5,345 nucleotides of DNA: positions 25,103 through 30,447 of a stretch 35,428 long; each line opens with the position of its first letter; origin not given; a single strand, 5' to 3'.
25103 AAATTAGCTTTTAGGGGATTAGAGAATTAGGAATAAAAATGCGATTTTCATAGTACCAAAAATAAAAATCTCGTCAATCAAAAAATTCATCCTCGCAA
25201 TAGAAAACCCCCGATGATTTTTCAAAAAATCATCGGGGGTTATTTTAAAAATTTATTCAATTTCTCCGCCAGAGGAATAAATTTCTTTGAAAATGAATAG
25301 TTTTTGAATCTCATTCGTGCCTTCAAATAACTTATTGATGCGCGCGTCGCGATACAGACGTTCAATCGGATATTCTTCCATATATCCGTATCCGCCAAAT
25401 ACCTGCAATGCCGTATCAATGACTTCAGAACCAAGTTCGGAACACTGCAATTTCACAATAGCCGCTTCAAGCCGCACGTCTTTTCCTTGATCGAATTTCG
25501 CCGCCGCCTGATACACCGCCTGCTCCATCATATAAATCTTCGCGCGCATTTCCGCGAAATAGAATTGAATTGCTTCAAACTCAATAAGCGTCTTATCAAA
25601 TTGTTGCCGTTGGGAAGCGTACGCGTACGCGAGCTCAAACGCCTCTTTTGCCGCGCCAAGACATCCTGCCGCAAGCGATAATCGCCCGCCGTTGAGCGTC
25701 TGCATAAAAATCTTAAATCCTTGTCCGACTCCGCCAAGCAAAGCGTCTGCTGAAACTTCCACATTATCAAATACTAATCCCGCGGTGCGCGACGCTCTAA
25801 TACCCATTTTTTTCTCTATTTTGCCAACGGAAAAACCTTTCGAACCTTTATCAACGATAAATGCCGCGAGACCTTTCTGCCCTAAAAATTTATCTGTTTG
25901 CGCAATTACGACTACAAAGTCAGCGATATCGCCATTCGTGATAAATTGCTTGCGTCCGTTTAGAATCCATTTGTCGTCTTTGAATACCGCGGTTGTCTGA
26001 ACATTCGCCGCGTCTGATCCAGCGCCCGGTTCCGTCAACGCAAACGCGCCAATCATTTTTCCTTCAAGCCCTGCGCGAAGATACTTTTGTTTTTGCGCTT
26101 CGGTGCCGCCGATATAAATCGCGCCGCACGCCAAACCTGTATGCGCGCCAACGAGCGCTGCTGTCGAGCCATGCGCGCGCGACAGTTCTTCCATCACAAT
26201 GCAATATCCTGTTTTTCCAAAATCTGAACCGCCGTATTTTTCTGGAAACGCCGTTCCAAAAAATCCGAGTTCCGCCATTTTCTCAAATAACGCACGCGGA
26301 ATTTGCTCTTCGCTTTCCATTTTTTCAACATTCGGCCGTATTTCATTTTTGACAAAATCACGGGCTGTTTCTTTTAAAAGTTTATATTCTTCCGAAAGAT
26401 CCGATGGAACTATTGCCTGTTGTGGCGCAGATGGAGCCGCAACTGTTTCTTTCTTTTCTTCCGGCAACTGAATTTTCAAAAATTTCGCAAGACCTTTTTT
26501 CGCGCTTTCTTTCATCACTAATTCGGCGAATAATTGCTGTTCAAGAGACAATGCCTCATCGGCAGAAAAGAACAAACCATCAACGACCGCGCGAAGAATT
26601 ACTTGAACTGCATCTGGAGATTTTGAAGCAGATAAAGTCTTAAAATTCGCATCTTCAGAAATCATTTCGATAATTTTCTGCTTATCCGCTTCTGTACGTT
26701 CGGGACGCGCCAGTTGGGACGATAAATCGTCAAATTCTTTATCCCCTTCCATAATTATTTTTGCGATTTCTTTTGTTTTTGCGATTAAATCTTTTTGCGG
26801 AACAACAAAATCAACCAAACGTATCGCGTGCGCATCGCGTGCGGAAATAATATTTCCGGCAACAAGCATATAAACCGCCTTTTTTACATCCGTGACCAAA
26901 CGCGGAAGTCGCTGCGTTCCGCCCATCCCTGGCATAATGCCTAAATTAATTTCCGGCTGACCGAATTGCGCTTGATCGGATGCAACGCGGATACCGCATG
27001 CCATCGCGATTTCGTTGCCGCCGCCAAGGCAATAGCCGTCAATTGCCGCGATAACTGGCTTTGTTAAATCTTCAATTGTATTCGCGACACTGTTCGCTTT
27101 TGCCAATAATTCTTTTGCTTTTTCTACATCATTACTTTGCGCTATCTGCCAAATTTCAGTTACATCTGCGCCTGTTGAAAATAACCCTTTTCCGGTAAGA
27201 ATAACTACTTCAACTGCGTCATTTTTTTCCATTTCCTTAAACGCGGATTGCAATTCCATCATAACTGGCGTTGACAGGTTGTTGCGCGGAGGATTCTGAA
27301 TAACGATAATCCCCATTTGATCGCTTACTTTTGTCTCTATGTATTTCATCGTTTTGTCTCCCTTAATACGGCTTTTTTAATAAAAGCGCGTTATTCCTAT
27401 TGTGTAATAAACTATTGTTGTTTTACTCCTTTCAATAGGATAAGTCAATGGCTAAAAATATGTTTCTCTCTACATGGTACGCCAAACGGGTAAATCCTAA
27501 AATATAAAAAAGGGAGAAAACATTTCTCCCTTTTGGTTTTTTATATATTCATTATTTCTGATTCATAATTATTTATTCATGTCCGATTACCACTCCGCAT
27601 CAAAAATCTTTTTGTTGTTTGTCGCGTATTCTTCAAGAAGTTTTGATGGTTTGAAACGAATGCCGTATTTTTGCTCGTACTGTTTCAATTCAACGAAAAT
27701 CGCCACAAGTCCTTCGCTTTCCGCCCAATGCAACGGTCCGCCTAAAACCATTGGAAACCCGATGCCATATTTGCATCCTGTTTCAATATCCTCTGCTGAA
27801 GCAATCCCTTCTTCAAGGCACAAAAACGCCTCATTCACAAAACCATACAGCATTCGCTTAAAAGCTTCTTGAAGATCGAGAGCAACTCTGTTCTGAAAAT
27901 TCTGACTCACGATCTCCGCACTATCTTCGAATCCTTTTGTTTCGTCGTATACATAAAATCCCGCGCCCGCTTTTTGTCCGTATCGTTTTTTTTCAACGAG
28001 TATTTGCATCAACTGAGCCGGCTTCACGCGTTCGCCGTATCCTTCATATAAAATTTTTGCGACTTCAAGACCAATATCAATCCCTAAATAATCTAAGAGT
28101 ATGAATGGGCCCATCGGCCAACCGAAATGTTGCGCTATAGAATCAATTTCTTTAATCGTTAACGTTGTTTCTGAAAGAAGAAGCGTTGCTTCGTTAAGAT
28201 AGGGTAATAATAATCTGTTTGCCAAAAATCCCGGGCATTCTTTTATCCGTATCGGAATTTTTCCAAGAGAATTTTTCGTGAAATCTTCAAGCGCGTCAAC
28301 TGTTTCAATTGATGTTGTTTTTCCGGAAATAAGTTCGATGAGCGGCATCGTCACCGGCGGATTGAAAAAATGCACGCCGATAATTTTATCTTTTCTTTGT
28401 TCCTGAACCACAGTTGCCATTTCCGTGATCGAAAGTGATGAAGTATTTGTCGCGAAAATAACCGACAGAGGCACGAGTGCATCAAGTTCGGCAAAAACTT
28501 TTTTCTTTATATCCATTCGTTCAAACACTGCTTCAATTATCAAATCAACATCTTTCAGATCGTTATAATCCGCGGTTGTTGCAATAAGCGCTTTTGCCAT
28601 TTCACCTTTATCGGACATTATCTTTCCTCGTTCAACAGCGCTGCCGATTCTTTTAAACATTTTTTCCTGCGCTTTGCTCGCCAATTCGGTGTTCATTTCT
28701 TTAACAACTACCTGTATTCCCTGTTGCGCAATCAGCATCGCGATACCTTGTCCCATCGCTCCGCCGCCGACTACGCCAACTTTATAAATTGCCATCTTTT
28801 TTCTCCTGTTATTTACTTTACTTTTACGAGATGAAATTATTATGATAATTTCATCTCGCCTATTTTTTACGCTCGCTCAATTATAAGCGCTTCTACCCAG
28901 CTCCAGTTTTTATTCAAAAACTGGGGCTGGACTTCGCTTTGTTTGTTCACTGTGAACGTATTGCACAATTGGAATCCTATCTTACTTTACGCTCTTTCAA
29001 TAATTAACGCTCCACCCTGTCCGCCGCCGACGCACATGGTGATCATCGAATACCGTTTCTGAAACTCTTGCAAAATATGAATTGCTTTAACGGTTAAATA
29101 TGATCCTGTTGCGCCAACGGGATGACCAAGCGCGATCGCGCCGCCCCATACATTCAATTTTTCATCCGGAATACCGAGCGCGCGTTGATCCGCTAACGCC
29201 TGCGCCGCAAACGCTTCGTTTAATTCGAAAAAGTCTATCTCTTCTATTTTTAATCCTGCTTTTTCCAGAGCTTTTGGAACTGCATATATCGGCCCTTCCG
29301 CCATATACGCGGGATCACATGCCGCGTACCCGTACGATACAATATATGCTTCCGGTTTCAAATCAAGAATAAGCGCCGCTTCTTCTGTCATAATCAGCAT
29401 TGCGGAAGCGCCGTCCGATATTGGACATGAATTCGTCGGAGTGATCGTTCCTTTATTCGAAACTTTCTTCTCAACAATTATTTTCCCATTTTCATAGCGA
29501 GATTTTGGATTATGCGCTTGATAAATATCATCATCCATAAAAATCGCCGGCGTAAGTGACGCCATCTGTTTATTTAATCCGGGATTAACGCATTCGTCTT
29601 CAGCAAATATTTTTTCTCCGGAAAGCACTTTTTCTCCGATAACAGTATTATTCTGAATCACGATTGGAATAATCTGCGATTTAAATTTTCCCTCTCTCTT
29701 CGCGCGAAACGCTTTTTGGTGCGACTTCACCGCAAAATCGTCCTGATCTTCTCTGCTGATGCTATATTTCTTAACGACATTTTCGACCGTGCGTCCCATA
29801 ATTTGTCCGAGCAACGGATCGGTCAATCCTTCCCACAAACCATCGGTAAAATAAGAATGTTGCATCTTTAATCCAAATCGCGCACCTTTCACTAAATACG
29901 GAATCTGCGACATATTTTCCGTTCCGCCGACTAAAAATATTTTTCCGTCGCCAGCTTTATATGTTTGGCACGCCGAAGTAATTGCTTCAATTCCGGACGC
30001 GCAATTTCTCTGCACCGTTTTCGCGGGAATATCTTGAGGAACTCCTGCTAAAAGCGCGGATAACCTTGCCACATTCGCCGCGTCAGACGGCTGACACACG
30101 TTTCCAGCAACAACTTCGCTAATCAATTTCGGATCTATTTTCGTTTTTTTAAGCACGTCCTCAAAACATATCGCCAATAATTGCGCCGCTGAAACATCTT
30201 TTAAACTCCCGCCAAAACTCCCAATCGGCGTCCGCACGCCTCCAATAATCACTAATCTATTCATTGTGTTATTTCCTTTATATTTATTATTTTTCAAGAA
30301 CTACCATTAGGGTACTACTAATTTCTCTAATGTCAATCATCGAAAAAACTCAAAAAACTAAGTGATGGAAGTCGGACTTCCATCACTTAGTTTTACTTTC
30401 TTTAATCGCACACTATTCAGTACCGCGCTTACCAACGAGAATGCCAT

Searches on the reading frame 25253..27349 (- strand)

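Call 35: search_protein_families(library=pfam, proteins=[window:25253-27349:-], max_evalue=0.001)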
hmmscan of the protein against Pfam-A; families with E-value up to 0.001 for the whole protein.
window:25253-27349:- (698 aa): 7 families
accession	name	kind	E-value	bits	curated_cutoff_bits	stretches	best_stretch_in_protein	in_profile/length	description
PF00441.29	Acyl-CoA_dh_1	-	4e-49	167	22.4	1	542-689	1-148/150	Acyl-CoA dehydrogenase, C-terminal domain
PF00378.25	ECH_1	-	9.3e-46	156.6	27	1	14-218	8-210/251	Enoyl-CoA hydratase/isomerase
PF16113.10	ECH_2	-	2.6e-36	126.3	27.2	1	15-226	4-215/335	Enoyl-CoA hydratase/isomerase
PF02771.21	Acyl-CoA_dh_N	-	8.2e-36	123.3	22.9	1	319-430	1-112/113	Acyl-CoA dehydrogenase, N-terminal domain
PF02770.24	Acyl-CoA_dh_M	-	4.8e-29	100.8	33.3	1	435-530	1-97/97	Acyl-CoA dehydrogenase, middle domain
PF08028.16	Acyl-CoA_dh_2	-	4.3e-19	69.6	22.7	1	558-679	2-133/134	Acyl-CoA dehydrogenase, C-terminal domain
PF22924.1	ACOX_C_alpha1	-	4.2e-09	36.8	27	1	555-681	7-159/169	Acyl-CoA oxidase, C-alpha1 domain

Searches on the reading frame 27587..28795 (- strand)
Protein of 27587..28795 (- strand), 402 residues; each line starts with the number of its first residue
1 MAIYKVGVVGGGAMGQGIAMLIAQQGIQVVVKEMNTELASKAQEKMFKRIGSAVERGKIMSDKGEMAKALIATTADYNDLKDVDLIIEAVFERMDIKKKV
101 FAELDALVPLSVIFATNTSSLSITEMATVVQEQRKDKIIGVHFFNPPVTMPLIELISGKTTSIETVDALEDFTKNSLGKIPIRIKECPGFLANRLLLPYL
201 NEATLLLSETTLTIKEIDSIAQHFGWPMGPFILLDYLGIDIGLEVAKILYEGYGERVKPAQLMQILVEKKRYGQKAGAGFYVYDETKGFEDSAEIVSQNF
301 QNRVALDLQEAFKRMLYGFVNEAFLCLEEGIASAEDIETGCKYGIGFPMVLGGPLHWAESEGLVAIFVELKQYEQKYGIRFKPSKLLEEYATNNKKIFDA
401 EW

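Call 35: search_protein_families(library=pfam, proteins=[window:27587-28795:-], max_evalue=0.001)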
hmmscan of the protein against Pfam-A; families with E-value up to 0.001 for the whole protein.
window:27587-28795:- (402 aa): 4 families
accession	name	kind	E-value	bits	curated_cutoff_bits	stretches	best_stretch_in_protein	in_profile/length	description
PF02737.24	3HCDH_N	-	5.4e-57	193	22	1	5-187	1-180/180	3-hydroxyacyl-CoA dehydrogenase, NAD binding domain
PF00725.27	3HCDH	-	2.6e-39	134.1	22.1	2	189-283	1-97/97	3-hydroxyacyl-CoA dehydrogenase, C-terminal domain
PF03446.21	NAD_binding_2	-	0.00027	21.4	21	1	5-57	1-43/161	NAD binding domain of 6-phosphogluconate dehydrogenase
PF03807.23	F420_oxidored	-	0.00086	20.3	21.6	0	5-47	1-45/94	NADP oxidoreductase coenzyme F420-dependent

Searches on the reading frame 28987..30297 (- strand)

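Call 35: search_protein_families(library=pfam, proteins=[window:28987-30297:-], max_evalue=0.001)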
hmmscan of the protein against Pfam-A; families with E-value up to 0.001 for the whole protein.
window:28987-30297:- (436 aa): 2 families
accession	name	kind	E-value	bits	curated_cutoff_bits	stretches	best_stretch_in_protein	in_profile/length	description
PF00108.29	Thiolase_N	-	5.3e-71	239.5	26.4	2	16-251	2-232/260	Thiolase, N-terminal domain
PF02803.24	Thiolase_C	-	2e-45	153.8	27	1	313-435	1-123/123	Thiolase, C-terminal domain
